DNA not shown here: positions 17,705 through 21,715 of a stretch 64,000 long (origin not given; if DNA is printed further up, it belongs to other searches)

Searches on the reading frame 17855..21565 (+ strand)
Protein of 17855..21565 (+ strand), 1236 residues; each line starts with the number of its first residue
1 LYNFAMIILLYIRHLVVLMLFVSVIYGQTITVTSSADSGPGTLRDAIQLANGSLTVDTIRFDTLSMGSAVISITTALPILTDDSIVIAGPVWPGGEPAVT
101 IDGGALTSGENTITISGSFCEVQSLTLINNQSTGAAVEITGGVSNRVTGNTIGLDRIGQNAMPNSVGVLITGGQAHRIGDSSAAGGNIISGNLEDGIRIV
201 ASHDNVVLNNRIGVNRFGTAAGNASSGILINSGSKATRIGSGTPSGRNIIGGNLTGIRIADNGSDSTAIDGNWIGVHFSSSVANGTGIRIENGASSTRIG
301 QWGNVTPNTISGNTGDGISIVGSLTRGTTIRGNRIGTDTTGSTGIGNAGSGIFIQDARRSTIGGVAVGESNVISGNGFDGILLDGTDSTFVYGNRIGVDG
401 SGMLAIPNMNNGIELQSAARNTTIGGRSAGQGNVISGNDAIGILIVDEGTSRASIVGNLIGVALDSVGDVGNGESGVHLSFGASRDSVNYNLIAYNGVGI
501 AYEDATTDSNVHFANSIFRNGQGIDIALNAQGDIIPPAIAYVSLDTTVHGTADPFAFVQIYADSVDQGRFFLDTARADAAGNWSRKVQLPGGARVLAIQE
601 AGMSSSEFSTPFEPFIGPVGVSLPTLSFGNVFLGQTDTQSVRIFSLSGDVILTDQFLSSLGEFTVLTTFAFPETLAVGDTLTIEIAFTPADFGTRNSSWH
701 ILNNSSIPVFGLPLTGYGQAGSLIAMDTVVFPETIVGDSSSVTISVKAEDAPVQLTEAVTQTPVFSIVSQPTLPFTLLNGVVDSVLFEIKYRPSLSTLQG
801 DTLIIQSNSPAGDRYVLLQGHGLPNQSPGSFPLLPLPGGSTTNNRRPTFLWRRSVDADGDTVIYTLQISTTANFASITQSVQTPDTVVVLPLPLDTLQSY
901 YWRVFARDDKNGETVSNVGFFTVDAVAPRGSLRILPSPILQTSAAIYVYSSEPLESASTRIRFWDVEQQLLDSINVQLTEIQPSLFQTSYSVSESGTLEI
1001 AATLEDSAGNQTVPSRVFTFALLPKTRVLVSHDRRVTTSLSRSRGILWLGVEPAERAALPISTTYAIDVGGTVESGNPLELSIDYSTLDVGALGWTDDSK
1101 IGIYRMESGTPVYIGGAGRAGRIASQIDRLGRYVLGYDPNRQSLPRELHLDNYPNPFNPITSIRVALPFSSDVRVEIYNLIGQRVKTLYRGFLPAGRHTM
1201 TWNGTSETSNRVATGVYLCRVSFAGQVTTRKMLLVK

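Call 44: search_protein_families(library=pfam, proteins=[window:17855-21565:+], max_evalue=0.00001)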
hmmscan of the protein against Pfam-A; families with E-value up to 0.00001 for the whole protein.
window:17855-21565:+ (1236 aa): 1 family
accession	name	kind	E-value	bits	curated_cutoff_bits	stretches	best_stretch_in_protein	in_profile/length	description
PF13860.13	FlgD_ig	-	1.4e-08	35.1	27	1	1165-1222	16-74/79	FlgD Ig-like domain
